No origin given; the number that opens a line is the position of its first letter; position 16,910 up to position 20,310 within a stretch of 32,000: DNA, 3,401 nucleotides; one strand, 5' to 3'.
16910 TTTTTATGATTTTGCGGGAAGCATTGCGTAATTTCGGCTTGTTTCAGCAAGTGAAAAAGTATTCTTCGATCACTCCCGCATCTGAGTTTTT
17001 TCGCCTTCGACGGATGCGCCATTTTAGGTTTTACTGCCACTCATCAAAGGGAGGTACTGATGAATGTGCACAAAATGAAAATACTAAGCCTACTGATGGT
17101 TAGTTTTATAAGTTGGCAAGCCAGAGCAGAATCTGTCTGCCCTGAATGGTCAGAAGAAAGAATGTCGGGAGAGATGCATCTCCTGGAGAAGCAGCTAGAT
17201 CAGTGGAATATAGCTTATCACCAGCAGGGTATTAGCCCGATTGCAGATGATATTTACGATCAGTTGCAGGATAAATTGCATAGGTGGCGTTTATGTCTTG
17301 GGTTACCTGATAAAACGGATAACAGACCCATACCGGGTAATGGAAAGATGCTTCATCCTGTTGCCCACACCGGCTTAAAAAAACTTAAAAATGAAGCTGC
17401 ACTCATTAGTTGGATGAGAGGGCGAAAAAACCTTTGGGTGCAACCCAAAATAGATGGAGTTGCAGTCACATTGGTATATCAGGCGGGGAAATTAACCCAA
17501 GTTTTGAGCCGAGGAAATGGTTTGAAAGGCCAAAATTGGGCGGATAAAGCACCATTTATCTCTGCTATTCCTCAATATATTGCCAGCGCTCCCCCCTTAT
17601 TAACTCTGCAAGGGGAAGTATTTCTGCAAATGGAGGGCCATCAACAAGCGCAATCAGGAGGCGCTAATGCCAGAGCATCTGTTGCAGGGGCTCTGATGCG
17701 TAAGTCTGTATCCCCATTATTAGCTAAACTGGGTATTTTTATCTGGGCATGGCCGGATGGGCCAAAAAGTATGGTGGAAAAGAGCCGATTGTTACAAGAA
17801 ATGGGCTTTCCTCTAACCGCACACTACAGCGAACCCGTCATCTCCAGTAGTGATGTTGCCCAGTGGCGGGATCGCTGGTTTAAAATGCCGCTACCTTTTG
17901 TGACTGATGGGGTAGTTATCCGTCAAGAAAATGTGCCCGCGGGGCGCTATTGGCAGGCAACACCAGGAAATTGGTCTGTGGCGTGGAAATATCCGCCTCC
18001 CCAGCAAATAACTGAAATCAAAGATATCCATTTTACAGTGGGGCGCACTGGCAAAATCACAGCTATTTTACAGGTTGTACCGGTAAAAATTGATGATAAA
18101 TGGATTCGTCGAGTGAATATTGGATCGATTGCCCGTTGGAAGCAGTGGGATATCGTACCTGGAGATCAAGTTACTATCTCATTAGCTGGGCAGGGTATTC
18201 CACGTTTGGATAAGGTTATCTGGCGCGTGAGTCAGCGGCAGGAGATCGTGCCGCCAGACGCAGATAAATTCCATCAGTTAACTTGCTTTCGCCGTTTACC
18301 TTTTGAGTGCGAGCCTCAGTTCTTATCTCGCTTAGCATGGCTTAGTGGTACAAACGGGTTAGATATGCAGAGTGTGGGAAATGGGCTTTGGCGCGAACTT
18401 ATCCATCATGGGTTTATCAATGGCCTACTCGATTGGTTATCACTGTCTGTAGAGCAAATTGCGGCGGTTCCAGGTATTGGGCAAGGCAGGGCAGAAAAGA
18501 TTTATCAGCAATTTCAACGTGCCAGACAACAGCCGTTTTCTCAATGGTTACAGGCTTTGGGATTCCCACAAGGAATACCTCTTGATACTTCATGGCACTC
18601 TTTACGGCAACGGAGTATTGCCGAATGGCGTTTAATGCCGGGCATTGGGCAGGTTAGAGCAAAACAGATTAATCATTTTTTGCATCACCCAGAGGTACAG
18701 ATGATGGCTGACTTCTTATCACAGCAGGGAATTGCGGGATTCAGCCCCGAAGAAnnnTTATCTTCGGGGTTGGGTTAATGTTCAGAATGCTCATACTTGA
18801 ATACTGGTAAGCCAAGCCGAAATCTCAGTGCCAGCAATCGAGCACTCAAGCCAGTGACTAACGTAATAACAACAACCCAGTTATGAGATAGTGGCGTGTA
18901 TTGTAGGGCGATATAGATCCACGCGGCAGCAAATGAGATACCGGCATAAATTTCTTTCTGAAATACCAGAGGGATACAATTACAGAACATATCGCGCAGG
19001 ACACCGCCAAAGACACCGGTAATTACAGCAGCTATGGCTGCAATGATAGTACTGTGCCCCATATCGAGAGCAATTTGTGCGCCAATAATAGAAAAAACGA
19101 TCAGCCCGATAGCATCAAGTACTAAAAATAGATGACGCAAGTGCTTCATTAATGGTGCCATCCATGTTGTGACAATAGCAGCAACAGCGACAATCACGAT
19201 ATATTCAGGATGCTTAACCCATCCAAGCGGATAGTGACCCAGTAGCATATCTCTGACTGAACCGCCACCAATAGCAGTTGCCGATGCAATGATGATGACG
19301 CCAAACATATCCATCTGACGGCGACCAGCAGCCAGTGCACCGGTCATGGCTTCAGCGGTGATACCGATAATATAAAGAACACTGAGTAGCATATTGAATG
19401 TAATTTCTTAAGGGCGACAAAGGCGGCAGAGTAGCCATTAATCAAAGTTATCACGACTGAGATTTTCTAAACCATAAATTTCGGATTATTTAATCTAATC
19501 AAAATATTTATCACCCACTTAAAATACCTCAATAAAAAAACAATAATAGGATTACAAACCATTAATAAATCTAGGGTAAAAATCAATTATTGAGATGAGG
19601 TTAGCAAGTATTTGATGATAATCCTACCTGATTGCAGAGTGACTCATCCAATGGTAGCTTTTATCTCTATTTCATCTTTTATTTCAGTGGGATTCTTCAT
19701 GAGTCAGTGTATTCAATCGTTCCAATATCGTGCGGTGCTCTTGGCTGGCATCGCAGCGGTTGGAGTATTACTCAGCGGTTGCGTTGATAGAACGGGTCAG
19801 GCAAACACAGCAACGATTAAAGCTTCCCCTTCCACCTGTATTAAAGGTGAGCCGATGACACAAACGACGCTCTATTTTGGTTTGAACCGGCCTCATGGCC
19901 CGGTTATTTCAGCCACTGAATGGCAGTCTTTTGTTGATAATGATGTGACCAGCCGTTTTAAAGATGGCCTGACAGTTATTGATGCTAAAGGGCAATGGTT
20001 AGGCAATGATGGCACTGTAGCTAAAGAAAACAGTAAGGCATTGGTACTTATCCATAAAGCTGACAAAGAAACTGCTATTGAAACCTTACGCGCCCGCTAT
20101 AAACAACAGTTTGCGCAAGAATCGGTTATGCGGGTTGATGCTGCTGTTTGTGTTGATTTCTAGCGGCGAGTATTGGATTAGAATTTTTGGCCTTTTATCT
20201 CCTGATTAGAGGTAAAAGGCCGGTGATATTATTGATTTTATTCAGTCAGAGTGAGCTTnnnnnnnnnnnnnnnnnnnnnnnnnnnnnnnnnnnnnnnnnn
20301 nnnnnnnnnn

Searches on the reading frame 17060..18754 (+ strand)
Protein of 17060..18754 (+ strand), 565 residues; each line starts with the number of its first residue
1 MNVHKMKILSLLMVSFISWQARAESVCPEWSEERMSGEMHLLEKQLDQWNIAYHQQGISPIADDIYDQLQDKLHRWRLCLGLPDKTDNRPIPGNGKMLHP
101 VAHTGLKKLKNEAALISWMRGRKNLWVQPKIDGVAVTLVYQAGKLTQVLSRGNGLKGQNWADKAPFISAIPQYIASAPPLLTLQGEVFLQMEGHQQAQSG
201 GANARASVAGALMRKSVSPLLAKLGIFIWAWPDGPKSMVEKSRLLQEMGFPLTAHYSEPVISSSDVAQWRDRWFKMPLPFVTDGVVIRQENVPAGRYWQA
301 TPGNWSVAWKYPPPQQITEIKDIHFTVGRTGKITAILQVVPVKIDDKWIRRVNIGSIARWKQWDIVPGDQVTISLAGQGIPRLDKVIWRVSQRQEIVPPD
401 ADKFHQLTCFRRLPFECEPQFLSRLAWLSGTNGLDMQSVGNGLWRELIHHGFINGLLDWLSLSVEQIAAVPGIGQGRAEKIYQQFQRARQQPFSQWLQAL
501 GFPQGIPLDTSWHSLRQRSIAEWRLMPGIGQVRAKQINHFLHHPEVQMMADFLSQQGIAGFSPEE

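Call 68: search_protein_families(library=pfam, proteins=[window:17060-18754:+], max_evalue=0.00001)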
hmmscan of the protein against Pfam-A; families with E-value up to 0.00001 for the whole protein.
window:17060-18754:+ (565 aa): 4 families
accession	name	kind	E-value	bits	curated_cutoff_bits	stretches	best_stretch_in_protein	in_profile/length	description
PF03120.22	DNA_ligase_OB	-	1.7e-20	73.1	32.9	1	318-394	2-78/79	NAD-dependent DNA ligase OB-fold domain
PF01653.23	DNA_ligase_aden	-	4.3e-20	72.7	27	1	124-313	43-252/253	NAD-dependent DNA ligase adenylation domain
PF00633.29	HHH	-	2.1e-06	27.7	24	0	463-482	9-28/30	Helix-hairpin-helix motif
PF12482.14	DUF3701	-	7.3e-06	26.5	26.9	0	523-543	51-71/93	Phage integrase protein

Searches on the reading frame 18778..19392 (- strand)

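Call 68: search_protein_families(library=pfam, proteins=[window:18778-19392:-], max_evalue=0.00001)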
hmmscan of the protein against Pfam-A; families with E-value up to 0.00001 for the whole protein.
window:18778-19392:- (205 aa): 1 family
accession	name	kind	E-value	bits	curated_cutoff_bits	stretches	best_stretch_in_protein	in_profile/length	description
PF03458.18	Gly_transporter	-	1.2e-42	144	23.5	2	5-78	2-76/78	Glycine transporter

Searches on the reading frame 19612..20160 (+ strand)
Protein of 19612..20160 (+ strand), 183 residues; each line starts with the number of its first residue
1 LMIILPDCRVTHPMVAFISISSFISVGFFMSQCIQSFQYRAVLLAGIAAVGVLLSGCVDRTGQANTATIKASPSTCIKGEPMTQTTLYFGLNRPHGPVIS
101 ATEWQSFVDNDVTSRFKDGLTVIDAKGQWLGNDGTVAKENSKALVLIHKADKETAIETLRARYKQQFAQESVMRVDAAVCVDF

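Call 68: search_protein_families(library=pfam, proteins=[window:19612-20160:+], max_evalue=0.00001)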
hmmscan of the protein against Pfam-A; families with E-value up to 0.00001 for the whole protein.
window:19612-20160:+ (183 aa): 1 family
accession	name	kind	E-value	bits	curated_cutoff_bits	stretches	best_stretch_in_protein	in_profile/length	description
PF12098.13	DUF3574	-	1.7e-34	118.2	25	1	84-183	1-103/103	Protein of unknown function (DUF3574)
